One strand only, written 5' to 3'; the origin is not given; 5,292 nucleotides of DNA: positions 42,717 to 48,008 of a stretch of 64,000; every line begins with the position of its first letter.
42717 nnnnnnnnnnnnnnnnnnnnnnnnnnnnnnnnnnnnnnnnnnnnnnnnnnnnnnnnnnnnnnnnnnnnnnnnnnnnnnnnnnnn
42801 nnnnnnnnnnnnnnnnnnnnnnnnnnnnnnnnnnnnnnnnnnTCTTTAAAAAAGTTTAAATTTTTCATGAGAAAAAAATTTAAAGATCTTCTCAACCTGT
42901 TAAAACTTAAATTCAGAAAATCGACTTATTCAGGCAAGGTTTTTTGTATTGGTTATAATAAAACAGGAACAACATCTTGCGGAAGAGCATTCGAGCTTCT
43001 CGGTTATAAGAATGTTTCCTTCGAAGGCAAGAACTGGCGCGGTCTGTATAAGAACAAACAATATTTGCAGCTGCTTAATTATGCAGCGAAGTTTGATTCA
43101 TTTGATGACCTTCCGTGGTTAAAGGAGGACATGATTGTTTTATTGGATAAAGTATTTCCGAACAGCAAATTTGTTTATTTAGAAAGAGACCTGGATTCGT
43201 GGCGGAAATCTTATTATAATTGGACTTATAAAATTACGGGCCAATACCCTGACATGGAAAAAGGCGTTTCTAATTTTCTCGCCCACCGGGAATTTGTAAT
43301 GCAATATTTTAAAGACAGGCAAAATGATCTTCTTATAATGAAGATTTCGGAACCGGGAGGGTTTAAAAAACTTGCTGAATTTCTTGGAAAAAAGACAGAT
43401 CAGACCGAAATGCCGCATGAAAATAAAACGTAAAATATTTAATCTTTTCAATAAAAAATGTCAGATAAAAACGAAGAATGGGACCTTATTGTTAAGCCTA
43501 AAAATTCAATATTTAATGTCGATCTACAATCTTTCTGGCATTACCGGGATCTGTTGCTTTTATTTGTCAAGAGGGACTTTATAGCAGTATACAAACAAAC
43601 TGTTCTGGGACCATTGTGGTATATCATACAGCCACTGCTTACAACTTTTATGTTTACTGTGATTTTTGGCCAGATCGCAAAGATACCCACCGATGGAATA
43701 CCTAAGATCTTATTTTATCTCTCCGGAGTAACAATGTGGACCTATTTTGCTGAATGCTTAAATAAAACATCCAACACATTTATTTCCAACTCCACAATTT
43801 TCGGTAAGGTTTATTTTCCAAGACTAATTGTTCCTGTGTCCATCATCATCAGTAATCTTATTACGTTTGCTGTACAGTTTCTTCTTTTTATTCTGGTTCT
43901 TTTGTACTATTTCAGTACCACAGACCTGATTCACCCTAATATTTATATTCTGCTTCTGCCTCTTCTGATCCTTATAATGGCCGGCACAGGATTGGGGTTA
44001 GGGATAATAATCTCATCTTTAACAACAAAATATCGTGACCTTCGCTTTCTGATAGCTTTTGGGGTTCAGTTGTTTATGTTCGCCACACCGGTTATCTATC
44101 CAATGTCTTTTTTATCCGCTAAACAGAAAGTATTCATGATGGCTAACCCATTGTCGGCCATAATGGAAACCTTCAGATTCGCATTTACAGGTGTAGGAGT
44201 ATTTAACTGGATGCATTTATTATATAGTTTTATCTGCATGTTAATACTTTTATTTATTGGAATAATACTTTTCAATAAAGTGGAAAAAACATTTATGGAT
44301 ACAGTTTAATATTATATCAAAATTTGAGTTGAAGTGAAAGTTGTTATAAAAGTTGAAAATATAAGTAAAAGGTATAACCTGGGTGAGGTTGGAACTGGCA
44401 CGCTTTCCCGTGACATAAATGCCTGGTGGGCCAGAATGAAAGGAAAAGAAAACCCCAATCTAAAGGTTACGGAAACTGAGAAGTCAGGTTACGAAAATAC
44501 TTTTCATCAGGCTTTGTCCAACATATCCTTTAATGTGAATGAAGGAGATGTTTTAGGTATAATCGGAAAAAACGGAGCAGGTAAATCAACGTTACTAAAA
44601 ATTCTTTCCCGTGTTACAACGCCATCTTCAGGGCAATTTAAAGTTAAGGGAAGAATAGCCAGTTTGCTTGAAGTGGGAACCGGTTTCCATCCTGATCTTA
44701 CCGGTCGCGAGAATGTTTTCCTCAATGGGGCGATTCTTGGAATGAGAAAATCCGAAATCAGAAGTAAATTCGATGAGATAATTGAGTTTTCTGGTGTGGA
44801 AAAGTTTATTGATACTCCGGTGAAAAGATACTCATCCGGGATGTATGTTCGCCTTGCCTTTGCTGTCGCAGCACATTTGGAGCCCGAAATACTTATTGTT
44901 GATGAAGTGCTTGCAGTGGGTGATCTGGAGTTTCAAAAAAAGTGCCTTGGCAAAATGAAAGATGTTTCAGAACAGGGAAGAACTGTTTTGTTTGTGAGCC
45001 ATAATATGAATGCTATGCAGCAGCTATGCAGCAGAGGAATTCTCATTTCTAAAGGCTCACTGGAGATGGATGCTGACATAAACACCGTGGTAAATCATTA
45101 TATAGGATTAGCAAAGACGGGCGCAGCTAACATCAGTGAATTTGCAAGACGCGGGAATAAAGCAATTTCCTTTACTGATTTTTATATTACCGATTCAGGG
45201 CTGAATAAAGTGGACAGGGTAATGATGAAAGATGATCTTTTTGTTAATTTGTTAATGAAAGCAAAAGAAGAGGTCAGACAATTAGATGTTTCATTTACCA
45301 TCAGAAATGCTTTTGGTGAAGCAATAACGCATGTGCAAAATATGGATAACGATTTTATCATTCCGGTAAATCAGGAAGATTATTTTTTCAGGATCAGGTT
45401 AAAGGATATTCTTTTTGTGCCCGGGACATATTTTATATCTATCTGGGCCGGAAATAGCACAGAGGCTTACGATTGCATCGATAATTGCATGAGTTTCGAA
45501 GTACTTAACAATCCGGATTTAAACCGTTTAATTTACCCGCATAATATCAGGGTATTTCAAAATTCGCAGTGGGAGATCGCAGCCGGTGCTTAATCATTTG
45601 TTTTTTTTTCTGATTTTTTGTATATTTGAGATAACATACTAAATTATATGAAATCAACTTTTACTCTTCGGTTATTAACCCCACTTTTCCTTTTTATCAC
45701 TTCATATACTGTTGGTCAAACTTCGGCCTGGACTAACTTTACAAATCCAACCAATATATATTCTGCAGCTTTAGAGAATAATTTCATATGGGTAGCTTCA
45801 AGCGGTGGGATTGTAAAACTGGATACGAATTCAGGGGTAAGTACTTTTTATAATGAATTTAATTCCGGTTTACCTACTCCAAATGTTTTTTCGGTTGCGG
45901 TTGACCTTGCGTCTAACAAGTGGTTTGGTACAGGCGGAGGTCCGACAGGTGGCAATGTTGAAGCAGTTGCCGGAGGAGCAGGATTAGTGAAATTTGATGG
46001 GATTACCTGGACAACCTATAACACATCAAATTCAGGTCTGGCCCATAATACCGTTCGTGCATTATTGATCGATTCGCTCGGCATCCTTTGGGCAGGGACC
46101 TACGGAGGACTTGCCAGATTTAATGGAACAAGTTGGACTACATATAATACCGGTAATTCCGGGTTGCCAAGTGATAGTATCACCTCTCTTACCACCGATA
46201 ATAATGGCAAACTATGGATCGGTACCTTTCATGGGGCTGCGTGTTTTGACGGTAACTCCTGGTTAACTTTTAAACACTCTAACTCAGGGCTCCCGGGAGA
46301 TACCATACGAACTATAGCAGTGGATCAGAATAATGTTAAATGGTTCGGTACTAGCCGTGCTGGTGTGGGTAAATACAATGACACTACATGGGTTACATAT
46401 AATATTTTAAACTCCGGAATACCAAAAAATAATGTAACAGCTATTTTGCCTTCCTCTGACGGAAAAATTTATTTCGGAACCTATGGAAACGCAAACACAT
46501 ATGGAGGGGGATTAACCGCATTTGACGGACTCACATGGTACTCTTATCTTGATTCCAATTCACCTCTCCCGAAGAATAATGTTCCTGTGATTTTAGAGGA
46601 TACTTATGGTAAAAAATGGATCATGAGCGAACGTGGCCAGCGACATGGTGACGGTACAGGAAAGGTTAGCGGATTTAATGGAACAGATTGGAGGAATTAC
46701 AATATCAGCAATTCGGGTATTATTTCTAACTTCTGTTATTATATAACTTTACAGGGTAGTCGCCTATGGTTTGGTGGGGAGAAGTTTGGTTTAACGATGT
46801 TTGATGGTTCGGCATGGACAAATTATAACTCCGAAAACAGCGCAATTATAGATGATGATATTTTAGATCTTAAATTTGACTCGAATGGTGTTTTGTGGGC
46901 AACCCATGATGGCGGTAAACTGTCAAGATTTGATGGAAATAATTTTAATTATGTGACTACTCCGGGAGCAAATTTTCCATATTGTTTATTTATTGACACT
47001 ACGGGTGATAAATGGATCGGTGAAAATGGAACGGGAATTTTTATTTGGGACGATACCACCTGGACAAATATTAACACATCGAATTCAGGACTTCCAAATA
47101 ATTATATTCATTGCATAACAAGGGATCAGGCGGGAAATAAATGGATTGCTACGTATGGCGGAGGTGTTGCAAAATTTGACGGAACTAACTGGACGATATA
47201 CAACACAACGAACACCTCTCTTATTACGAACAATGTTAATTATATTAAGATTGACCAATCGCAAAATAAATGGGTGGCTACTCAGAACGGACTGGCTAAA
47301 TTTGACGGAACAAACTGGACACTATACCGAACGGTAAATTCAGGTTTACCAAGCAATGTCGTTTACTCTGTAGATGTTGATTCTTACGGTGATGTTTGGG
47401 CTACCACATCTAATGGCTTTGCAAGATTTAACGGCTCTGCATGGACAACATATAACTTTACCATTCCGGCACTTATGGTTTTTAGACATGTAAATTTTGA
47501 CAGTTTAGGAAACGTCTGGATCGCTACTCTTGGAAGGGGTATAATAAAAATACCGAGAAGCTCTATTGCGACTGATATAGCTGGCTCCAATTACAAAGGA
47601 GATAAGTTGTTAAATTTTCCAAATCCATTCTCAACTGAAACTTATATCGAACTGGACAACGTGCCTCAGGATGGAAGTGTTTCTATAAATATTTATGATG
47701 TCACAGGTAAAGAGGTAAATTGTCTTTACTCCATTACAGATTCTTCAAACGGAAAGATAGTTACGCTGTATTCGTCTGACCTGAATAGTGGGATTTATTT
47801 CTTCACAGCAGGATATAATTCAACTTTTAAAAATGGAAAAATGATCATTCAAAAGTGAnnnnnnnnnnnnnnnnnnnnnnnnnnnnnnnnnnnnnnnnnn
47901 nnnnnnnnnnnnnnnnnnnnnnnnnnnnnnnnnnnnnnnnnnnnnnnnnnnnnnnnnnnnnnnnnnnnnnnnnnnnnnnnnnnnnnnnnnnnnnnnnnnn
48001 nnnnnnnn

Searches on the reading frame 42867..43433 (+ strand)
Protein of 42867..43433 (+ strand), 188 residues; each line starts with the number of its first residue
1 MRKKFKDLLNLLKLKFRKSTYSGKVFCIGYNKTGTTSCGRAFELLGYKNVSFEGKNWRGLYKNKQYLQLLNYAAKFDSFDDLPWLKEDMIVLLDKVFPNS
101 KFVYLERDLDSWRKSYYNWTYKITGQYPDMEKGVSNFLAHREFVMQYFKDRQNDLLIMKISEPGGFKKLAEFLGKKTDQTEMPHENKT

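Call 27: search_protein_families(library=pfam, proteins=[window:42867-43433:+], max_evalue=0.001)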
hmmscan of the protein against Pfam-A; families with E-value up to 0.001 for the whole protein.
window:42867-43433:+ (188 aa): 2 families
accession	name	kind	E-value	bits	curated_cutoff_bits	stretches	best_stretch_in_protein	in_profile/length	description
PF17784.7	Sulfotransfer_4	-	1.8e-20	74.1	22.8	2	24-124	1-115/215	Sulfotransferase domain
PF13469.12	Sulfotransfer_3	-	0.00085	20.1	27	0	90-128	115-154/216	Sulfotransferase family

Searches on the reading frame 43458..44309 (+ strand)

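Call 27: search_protein_families(library=pfam, proteins=[window:43458-44309:+], max_evalue=0.001)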
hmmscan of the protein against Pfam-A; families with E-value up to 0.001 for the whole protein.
window:43458-44309:+ (283 aa): 1 family
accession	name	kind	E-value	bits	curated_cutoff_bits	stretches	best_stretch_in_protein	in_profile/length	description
PF01061.29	ABC2_membrane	-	1.7e-15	57.6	26.9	1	33-242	3-209/211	ABC-2 type transporter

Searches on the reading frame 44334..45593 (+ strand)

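Call 27: search_protein_families(library=pfam, proteins=[window:44334-45593:+], max_evalue=0.001)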
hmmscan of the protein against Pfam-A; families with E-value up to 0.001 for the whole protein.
window:44334-45593:+ (419 aa): 4 families
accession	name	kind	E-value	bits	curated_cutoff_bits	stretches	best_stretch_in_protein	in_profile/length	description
PF00005.33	ABC_tran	-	2.8e-22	80.3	25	1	61-192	1-135/137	ABC transporter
PF14524.12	Wzt_C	-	2.1e-14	54.1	30.4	1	271-393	3-132/143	Wzt C-terminal domain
PF13304.12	AAA_21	-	5.9e-05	23.7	27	1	75-94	3-22/304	AAA domain, putative AbiEii toxin, Type IV TA system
PF13555.12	AAA_29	-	0.00042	20.5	27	1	64-99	17-50/61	P-loop containing region of AAA domain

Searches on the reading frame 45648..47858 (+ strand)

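Call 27: search_protein_families(library=pfam, proteins=[window:45648-47858:+], max_evalue=0.001)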
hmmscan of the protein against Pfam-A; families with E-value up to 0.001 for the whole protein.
window:45648-47858:+ (736 aa): 2 families
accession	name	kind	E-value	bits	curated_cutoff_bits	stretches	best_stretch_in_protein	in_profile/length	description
PF07494.17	Reg_prop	-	1.2e-31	105.1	20.4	1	172-194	1-23/24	Two component regulator propeller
PF18962.6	Por_Secre_tail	-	3.8e-10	40.3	27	1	657-734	2-75/75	Secretion system C-terminal sorting domain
